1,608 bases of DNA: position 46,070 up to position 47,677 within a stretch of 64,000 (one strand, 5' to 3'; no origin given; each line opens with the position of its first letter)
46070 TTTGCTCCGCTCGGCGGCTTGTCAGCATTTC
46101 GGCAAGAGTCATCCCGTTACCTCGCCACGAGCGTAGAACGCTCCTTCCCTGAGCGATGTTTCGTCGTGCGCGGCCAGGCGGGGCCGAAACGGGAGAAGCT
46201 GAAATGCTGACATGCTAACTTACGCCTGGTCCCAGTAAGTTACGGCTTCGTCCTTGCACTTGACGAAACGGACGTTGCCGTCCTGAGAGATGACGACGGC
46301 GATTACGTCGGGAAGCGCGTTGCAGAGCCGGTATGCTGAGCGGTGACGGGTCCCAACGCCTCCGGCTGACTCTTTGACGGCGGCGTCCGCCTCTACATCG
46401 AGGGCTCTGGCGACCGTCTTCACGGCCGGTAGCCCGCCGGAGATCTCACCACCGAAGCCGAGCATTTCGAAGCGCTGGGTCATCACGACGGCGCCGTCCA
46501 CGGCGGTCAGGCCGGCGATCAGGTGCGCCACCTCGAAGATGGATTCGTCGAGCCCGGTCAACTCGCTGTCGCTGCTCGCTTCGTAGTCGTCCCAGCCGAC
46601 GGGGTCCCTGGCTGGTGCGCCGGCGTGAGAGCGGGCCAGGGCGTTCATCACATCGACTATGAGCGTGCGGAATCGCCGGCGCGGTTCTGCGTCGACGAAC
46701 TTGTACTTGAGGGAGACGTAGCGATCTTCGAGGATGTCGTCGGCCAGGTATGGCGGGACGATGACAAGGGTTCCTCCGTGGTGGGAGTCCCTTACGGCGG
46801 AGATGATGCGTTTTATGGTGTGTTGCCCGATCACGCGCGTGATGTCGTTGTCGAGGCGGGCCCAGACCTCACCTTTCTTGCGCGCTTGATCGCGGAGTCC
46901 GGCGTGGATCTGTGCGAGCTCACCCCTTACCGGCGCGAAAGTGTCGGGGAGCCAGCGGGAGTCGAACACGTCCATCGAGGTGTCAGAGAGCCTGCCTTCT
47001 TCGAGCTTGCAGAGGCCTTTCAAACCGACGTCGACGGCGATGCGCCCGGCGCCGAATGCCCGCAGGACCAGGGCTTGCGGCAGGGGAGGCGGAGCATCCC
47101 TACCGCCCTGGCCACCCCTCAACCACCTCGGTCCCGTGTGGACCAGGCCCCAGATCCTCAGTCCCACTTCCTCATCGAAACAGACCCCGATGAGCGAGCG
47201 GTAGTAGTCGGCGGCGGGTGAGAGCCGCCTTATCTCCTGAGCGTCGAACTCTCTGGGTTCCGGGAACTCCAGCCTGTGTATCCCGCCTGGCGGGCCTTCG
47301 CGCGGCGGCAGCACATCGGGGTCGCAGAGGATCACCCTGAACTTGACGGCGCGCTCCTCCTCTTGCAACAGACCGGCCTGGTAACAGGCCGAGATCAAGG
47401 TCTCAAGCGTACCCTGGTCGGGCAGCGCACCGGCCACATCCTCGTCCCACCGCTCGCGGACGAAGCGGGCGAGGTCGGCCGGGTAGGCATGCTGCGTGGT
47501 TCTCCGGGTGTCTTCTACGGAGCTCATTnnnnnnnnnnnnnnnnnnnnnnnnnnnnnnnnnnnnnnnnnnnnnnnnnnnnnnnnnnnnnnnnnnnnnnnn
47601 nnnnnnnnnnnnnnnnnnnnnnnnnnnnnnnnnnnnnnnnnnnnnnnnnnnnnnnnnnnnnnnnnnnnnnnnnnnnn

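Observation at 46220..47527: Stand-alone diadenylate-cyclase-like protein with a ~280-aa non-canonical N-terminus: candidate new nucleotide-signalling module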

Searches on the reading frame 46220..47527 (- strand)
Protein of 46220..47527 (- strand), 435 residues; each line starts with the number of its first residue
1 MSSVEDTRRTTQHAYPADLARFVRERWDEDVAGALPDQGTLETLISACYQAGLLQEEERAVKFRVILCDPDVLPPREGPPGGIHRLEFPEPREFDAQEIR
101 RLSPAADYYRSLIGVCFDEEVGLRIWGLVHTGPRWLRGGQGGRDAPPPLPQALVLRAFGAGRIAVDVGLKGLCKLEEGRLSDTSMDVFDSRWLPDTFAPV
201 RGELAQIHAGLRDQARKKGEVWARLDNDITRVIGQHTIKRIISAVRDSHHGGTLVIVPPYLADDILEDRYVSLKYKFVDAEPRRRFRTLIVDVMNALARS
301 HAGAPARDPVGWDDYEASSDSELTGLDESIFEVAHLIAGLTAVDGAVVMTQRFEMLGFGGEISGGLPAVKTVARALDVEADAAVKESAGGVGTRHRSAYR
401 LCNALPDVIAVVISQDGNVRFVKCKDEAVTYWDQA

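Call 3: search_protein_families(library=pfam, proteins=[window:46220-47527:-], max_evalue=1)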
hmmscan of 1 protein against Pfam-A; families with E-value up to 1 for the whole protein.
window:46220-47527:- (435 aa): 2 families
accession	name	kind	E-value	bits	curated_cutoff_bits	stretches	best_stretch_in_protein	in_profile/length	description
PF21751.2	DACNV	-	4e-29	101.1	27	1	34-130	5-98/98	Probable sensor domain DACNV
PF02457.21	DAC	-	0.00021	21.3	27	1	372-423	68-115/119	DisA bacterial checkpoint controller nucleotide-binding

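Call 4: search_protein_families(library=ncbifam, proteins=[window:46220-47527:-], max_evalue=1)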
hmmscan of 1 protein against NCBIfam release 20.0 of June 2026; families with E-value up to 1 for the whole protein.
window:46220-47527:- (435 aa): 0 families

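Call 5: search_protein_families(library=padloc, proteins=[window:46220-47527:-], max_evalue=1)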
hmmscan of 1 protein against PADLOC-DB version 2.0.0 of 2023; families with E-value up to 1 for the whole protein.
window:46220-47527:- (435 aa): 0 families

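Call 6: search_solved_structures(query=window:46220-47527:-, max_evalue=10, show_alignments=3)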
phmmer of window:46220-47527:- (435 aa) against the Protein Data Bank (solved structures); distinct sequences matched with E-value up to 10: 1.
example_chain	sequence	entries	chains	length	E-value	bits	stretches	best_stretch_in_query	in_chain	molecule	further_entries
8ti5_A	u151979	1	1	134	2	10.2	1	217-248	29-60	Profilin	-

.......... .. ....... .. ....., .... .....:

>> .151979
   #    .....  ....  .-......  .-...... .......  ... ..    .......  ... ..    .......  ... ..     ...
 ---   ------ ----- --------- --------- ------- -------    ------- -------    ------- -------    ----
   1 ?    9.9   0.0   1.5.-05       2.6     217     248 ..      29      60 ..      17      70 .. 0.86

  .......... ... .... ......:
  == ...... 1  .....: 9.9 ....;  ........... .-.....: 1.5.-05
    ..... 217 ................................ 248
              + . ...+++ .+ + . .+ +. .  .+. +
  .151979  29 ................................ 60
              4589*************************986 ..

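Call 7: find_homologous_proteins(query=window:46220-47527:-, max_evalue=0.001)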
Query window:46220-47527:- (435 aa): 2002 proteins with E <= 0.001 among 8000 candidates; the best 120 are listed.
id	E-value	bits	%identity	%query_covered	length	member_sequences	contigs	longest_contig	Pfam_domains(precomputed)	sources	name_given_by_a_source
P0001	6.9e-264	893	90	100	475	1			PF21751.3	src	-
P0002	1.3e-263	892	91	100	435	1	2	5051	PF21751.3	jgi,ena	jgi:hypothetical protein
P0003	1.9e-261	885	90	100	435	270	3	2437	PF21751.3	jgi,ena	jgi:hypothetical protein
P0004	2.4e-261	885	91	100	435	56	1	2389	PF21751.3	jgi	-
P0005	2.2e-260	882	89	100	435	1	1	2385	PF21751.3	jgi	jgi:hypothetical protein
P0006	5.2e-260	881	89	100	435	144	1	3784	PF21751.3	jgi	jgi:hypothetical protein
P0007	6.6e-260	880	89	100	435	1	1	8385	PF21751.3,PF02457.22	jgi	jgi:hypothetical protein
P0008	3.6e-258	875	89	100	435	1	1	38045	PF21751.3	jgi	jgi:hypothetical protein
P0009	4.6e-258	874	89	100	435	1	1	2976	PF21751.3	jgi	jgi:hypothetical protein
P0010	7.4e-258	874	89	100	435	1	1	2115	PF21751.3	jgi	jgi:DisA bacterial checkpoint controller nucleotide-binding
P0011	9.6e-258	873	89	100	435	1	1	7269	PF21751.3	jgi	jgi:DisA bacterial checkpoint controller nucleotide-binding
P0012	3.6e-257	871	88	100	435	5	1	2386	PF21751.3,PF02457.22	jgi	jgi:hypothetical protein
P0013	1.7e-256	869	88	100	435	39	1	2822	PF21751.3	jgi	jgi:DisA bacterial checkpoint controller nucleotide-binding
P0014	9.0e-256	867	88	100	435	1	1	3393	PF21751.3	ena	-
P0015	1.9e-255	866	88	99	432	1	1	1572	PF21751.3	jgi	-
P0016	2.7e-255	865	87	100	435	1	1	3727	PF21751.3,PF02457.22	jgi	-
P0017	1.3e-253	860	88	100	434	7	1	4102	PF21751.3,PF02457.22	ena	-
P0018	2.3e-253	859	87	100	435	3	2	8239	PF21751.3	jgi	jgi:hypothetical protein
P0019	8.6e-253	857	88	99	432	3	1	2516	PF21751.3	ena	-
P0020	1.9e-252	856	87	99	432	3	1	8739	PF21751.3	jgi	jgi:hypothetical protein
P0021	2.1e-251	852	86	100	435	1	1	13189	PF21751.3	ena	-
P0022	1.1e-250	850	87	100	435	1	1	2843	PF21751.3,PF02457.22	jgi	jgi:DisA bacterial checkpoint controller nucleotide-binding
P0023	4.9e-250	848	86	100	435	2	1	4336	PF21751.3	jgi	jgi:hypothetical protein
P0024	1.7e-249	846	85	100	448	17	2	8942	PF21751.3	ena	-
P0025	2.3e-248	842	85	100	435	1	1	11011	PF21751.3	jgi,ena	-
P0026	6.1e-248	841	85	100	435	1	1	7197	PF21751.3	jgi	-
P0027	2.3e-247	839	85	100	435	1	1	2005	PF21751.3,PF02457.22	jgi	jgi:hypothetical protein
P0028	2.9e-247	839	85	100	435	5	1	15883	PF21751.3,PF02457.22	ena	-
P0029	4.6e-247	838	84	100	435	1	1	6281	PF21751.3,PF02457.22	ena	-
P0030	7.0e-247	837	85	100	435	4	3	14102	PF21751.3,PF02457.22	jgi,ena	jgi:hypothetical protein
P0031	1.2e-246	837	84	99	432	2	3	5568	PF21751.3,PF02457.22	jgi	jgi:Probable sensor domain DACNV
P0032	6.8e-246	834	84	100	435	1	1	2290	PF21751.3,PF02457.22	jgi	jgi:hypothetical protein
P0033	2.4e-245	832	85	100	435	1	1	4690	PF21751.3,PF02457.22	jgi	jgi:hypothetical protein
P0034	2.7e-245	832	86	97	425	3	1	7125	PF21751.3,PF02457.22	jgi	-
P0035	7.8e-245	831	85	100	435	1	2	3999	PF21751.3,PF02457.22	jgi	jgi:hypothetical protein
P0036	3.1e-244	829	84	100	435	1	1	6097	PF21751.3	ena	-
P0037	7.5e-244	827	85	100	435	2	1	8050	PF21751.3,PF02457.22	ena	-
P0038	2.1e-243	826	83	100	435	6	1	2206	PF21751.3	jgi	jgi:hypothetical protein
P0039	2.1e-240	816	83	100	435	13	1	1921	PF21751.3,PF02457.22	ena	-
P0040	2.6e-240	816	82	100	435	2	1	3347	PF21751.3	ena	-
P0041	5.8e-240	815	83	100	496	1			PF21751.3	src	-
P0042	1.9e-239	813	82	100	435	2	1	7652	PF21751.3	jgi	jgi:hypothetical protein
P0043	2.5e-238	809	82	100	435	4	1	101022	PF21751.3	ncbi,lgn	-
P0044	4.8e-238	808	82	100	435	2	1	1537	PF21751.3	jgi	jgi:DisA bacterial checkpoint controller nucleotide-binding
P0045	5.5e-238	808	83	100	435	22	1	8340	PF21751.3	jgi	jgi:DisA bacterial checkpoint controller nucleotide-binding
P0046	8.0e-237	804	82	100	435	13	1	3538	PF21751.3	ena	-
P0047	4.7e-236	802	82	100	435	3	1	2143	PF21751.3,PF02457.22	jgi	jgi:hypothetical protein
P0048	5.7e-236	801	82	100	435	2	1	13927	PF21751.3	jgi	-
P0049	6.1e-236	801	83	99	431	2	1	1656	PF21751.3,PF02457.22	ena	-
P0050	7.7e-236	801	82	100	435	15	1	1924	PF21751.3,PF02457.22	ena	-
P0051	3.8e-235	799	81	100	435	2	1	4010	PF21751.3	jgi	jgi:hypothetical protein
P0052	6.0e-235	798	82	100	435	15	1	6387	PF21751.3,PF02457.22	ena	-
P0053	7.0e-235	798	83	100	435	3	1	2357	PF21751.3,PF02457.22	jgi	jgi:hypothetical protein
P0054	7.8e-235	798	81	100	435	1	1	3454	PF21751.3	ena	-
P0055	1.3e-234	797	80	100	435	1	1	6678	PF21751.3,PF02457.22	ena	-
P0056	1.6e-234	797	80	100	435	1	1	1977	PF21751.3,PF02457.22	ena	-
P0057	2.2e-234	796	81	100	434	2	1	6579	PF21751.3,PF02457.22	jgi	jgi:hypothetical protein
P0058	7.7e-234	794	82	100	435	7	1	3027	PF21751.3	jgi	jgi:hypothetical protein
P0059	2.2e-233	793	81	100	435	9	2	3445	PF21751.3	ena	-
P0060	3.1e-233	792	81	100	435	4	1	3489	PF21751.3,PF02457.22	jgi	jgi:DisA bacterial checkpoint controller nucleotide-binding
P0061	6.8e-233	791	81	99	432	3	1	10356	PF21751.3,PF02457.22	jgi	jgi:hypothetical protein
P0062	9.9e-233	791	80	100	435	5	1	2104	PF21751.3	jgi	-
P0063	1.0e-232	791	81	99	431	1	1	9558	PF21751.3,PF02457.22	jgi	jgi:DisA bacterial checkpoint controller nucleotide-binding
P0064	7.7e-232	788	80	100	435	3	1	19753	PF21751.3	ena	-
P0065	1.5e-231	787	80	100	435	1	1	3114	PF21751.3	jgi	jgi:Probable sensor domain DACNV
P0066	4.1e-231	785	80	100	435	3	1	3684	PF21751.3,PF02457.22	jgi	jgi:DisA bacterial checkpoint controller nucleotide-binding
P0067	7.7e-231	784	80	100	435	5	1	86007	PF21751.3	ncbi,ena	-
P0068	7.9e-231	784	79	100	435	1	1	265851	PF21751.3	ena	-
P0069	8.7e-231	784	81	100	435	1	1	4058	PF21751.3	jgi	jgi:hypothetical protein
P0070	9.7e-231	784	80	100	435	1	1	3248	PF21751.3,PF02457.22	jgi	jgi:Probable sensor domain DACNV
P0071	1.1e-230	784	81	100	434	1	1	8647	PF21751.3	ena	-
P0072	1.1e-230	784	80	100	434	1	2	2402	PF21751.3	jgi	jgi:sensor domain DACNV-containing protein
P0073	1.1e-230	784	80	100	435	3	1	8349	PF21751.3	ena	-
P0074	3.9e-230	782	81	100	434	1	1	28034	PF21751.3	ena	-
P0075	1.4e-229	780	80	100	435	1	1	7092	PF21751.3,PF02457.22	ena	-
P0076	1.8e-229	780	80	100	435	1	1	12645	PF21751.3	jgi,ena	jgi:hypothetical protein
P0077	6.0e-229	778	80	100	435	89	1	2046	PF21751.3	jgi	jgi:hypothetical protein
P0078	6.6e-229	778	80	100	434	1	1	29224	PF21751.3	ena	-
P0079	1.8e-228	777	78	100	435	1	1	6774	PF21751.3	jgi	jgi:hypothetical protein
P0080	1.6e-227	774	85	92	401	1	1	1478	PF21751.3,PF02457.22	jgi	jgi:hypothetical protein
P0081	1.4e-226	770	81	100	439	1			PF21751.3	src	-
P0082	1.7e-222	757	83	91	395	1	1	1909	PF21751.3,PF02457.22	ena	-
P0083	2.4e-222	757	83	91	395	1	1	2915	PF21751.3,PF02457.22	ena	-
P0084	8.0e-221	751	77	100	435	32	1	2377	PF21751.3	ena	-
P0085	3.8e-218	743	76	99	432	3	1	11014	PF21751.3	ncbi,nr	ncbi:MAG TPA: hypothetical protein VFY59_01875 [Rubrobacter sp.]|nr:hypothetical protein [Rubrobacte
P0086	1.5e-213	727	76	99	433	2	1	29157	PF21751.3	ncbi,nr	ncbi:MAG: diadenylate cyclase [Actinomycetota bacterium]|nr:diadenylate cyclase [Actinomycetota bact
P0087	6.8e-209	712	88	61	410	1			PF21751.3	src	-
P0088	2.1e-204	697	73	97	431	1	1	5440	PF21751.3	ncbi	-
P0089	6.7e-202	689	72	99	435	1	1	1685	PF21751.3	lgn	-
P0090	1.4e-201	688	72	99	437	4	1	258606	PF21751.3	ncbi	-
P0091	8.9e-201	685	72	97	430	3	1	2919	PF21751.3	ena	-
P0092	6.5e-200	683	73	98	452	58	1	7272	PF21751.3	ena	-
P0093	4.7e-198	676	72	97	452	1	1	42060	PF21751.3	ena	-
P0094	1.3e-197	675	83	82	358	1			PF21751.3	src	-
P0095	1.7e-197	675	72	97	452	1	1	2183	PF21751.3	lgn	-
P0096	2.0e-197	674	72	97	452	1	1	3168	PF21751.3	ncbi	-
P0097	2.9e-197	674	72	98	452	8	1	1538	PF21751.3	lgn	-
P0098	3.1e-197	674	71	99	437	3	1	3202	PF21751.3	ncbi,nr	ncbi:MAG: DNA integrity scanning protein DisA nucleotide-binding domain protein [Rubrobacter sp.]|nr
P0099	4.2e-197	673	71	97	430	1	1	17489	PF21751.3,PF02457.22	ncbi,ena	-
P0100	6.3e-197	673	69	100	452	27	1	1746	PF21751.3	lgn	-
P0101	3.5e-196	670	72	97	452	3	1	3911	PF21751.3,PF02457.22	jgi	jgi:hypothetical protein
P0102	1.4e-195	668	71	97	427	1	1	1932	PF21751.3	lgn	-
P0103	1.5e-194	665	70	97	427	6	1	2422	PF21751.3,PF02457.22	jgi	jgi:hypothetical protein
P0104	5.3e-194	663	70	97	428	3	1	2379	PF21751.3,PF02457.22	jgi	jgi:hypothetical protein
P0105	1.1e-193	662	70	97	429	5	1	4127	PF21751.3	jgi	jgi:hypothetical protein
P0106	1.2e-193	662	71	97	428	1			PF21751.3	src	-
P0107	1.3e-193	662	69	97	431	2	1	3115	PF21751.3,PF02457.22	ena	-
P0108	2.9e-193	661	70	97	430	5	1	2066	PF21751.3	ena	-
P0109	4.6e-193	660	70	97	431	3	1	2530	PF21751.3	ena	-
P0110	9.5e-193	659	70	98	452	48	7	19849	PF21751.3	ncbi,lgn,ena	-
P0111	1.1e-192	659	71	97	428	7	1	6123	PF21751.3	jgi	jgi:hypothetical protein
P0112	2.0e-192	658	71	97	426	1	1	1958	PF21751.3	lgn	-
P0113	2.5e-192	658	70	98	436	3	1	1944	PF21751.3,PF02457.22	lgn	-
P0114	3.0e-192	657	71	97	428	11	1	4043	PF21751.3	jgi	jgi:hypothetical protein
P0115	3.9e-192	657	70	97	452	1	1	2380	PF21751.3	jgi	jgi:hypothetical protein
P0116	1.7e-191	655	70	98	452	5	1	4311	PF21751.3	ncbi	-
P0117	2.1e-191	655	68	97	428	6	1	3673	PF21751.3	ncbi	-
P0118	5.1e-191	653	70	97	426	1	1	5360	PF21751.3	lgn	-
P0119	1.4e-190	652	68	97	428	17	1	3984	PF21751.3,PF02457.22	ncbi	-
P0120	6.9e-188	643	69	97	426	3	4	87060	PF21751.3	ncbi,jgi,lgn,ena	jgi:hypothetical protein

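Call 18: search_protein_representatives(protein=window:46220-47527:-)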
Query: 435 residues. Proteins with E-value up to 0.001 (for the whole library): 2413; up to 1e-10: 1066; up to 1e-30: 268. The best 150 are listed.
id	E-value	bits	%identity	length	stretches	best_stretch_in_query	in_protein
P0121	3.4e-134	464.3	55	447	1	25-435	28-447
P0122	7.5e-125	433.5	50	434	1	12-434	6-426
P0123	5.1e-123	427.5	50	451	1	10-434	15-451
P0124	9.5e-120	416.7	51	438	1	13-434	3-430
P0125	1.5e-118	412.8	50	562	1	12-435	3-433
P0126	4.2e-114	398.1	49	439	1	8-435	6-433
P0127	1.1e-113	396.8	47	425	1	12-434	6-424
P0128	1.7e-113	396.1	49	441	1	35-433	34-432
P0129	1.0e-111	390.2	47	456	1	8-434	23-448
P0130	2.2e-111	389.1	48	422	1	12-434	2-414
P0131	1.2e-108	380.2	45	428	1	13-434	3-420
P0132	2.1e-108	379.3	49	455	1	5-434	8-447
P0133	8.5e-108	377.3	45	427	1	13-434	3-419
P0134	5.3e-106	371.4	53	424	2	226-434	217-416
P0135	5.6e-105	368.0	45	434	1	12-433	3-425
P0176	4.1e-77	276.2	45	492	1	53-403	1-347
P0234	1.6e-48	182.0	44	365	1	46-285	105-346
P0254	6.8e-43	163.5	29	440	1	19-433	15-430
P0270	3.4e-39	151.2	32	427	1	12-422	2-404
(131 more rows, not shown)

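Call 30: find_related_loci(query=A1, collection=genome_contigs, flank=10000)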
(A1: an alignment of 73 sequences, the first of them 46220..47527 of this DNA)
Query A1 (435 aa) in genome_contigs; peptide patterns used: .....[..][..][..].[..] (x = any residue, [..] = any of these).
600 stretches matched a pattern (row limit reached: there are more); 586 encode a relative of the query (tblastn E <= 1e-3); the best 80 are kept; 80 distinct loci.
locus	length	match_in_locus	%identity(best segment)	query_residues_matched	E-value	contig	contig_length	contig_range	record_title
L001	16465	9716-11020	93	1-435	0e+0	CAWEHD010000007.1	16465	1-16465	MAG: uncultured Rubrobacteraceae bacterium isolate MFD04850.bin.3.554 genome assembly, contig: contig_133635, whole geno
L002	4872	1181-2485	93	1-435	0e+0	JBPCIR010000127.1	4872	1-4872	MAG: Rubrobacter sp. isolate TH_ant_mag_5 S1Ck127_1792052_flag_0_multi_47.0000_len_4872, whole genome shotgun sequence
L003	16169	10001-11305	92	1-435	0e+0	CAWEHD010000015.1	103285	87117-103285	MAG: uncultured Rubrobacteraceae bacterium isolate MFD04850.bin.3.554 genome assembly, contig: contig_25752, whole genom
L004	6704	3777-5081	89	1-435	0e+0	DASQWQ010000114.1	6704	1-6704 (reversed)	MAG TPA_asm: Rubrobacter sp. isolate SMAG_U11017 k141_151441, whole genome shotgun sequence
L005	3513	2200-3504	90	1-435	0e+0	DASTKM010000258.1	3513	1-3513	MAG TPA_asm: Rubrobacter sp. isolate SMAG_U2078 k141_1147441, whole genome shotgun sequence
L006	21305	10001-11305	89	1-435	0e+0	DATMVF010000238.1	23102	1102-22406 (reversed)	MAG TPA_asm: Rubrobacter sp. isolate SMAG_U13061 k141_26300, whole genome shotgun sequence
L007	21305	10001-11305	83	1-435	0e+0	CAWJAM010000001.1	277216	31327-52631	MAG: uncultured Rubrobacteraceae bacterium isolate MFD04850.bin.2.111 genome assembly, contig: contig_10335, whole genom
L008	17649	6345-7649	82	1-435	0e+0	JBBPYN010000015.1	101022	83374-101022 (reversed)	MAG: Rubrobacterales bacterium isolate bin.174 bin.174_S1Ck141_743813_length_101022_cov_20.7345, whole genome shotgun se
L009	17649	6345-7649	82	1-435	0e+0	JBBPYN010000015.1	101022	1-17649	MAG: Rubrobacterales bacterium isolate bin.174 bin.174_S1Ck141_743813_length_101022_cov_20.7345, whole genome shotgun se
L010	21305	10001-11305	82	1-435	0e+0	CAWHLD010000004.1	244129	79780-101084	MAG: uncultured Rubrobacteraceae bacterium isolate MFD02840.bin.1.166 genome assembly, contig: contig_107284, whole geno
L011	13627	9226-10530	81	1-435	0e+0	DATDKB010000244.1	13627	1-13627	MAG TPA_asm: Rubrobacter sp. isolate SMAG_U345 k141_1944917, whole genome shotgun sequence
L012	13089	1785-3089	83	1-435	0e+0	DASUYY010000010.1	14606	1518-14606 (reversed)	MAG TPA_asm: Rubrobacter sp. isolate SMAG_U1907 k141_1420303, whole genome shotgun sequence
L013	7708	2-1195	89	38-435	0e+0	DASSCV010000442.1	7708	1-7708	MAG TPA_asm: Rubrobacter sp. isolate SMAG_U931 k141_816387, whole genome shotgun sequence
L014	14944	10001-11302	81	1-435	0e+0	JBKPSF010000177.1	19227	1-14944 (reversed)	MAG: Actinomycetota bacterium isolate GS_EKS_MAG_00029 GS_EKS_000002763956, whole genome shotgun sequence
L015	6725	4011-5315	83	1-435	0e+0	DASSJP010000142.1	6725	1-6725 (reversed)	MAG TPA_asm: Rubrobacter sp. isolate SMAG_U1118 k141_502524, whole genome shotgun sequence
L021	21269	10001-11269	58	13-435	8e-160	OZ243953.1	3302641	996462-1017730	MAG: Rubrobacteraceae bacterium isolate 395c1654-e67c-43c0-ba9f-15d46f209478 genome assembly, chromosome: 1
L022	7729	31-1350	58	8-435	6e-159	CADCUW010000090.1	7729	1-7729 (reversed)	MAG: uncultured Rubrobacteraceae bacterium isolate AVDCRST_MAG01 genome assembly, contig: NODE1286, whole genome shotgun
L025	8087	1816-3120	56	1-435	1e-154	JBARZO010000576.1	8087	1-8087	MAG: Rubrobacteraceae bacterium isolate MFD12172_ilm_asm_bin18 k127_39656, whole genome shotgun sequence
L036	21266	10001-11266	56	13-434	2e-146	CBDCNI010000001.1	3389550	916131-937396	MAG: Rubrobacteraceae bacterium isolate 41ac5407-181a-4304-b543-ce4741083dc1 genome assembly, contig: contig_1, whole ge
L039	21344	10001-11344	51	6-434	4e-144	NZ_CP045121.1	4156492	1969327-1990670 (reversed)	Rubrobacter marinus strain SCSIO 52915 chromosome, complete genome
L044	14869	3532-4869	53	3-434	3e-140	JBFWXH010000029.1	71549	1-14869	MAG: Candidatus Binatia bacterium isolate CA_2019_TPBS_136 NODE_2744_length_71549_cov_6.743664_TPBS, whole genome shotgu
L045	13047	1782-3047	53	13-435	2e-139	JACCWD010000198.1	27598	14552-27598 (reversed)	MAG: Rubrobacter sp. isolate MGR_bin143 SD2897-2912_k127_5036510, whole genome shotgun sequence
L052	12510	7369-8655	50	14-435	6e-136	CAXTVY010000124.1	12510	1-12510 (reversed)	MAG TPA_asm: uncultured Chthoniobacterales bacterium isolate private_T1888_metawrap_bin.5 genome assembly, contig: priva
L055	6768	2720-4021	51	12-434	1e-135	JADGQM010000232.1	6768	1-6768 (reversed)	MAG: Syntrophobacteraceae bacterium isolate Chersky.40_12 contig-100_4413, whole genome shotgun sequence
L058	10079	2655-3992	46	1-435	1e-133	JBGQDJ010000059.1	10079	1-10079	MAG: Geobacteraceae bacterium isolate OBJ2_061818_110_19 k141_514439_length_10079_cov_12.9388, whole genome shotgun sequ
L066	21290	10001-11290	49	14-435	2e-131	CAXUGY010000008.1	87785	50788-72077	MAG TPA_asm: uncultured Chthoniobacterales bacterium isolate public_SRR11456913_metawrap_bin.21 genome assembly, contig:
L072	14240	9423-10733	49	6-435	7e-130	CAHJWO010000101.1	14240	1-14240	PVC group bacterium isolate Lichen_MAGs_lobaria5 genome assembly, contig: NODE_5109_length_14240_cov_9.047377, whole gen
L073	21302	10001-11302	47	13-435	1e-129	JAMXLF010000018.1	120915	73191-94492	MAG: Geobacteraceae bacterium isolate Bin.003_Forest k127_11896501, whole genome shotgun sequence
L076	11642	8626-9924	48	10-435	2e-128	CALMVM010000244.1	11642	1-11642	MAG TPA_asm: uncultured Verrucomicrobia bacterium isolate SRR13685152_bin.38_CONCOCT_v1.1_MAG genome assembly, contig: N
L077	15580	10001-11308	47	10-434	1e-128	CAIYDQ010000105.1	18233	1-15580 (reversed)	MAG: uncultured Geobacter sp. isolate MJ-time_bin-1817 genome assembly, contig: bin-1817:105/368, whole genome shotgun s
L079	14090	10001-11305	48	8-435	1e-128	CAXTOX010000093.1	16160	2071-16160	MAG TPA_asm: uncultured Chthoniobacterales bacterium isolate public_SRR11456915_metawrap_bin.9 genome assembly, contig:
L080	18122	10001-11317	50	6-434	1e-133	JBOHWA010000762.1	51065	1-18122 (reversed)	MAG: Candidatus Binatia bacterium isolate H1-B2_metabat2.bin.22_sub k127_108971, whole genome shotgun sequence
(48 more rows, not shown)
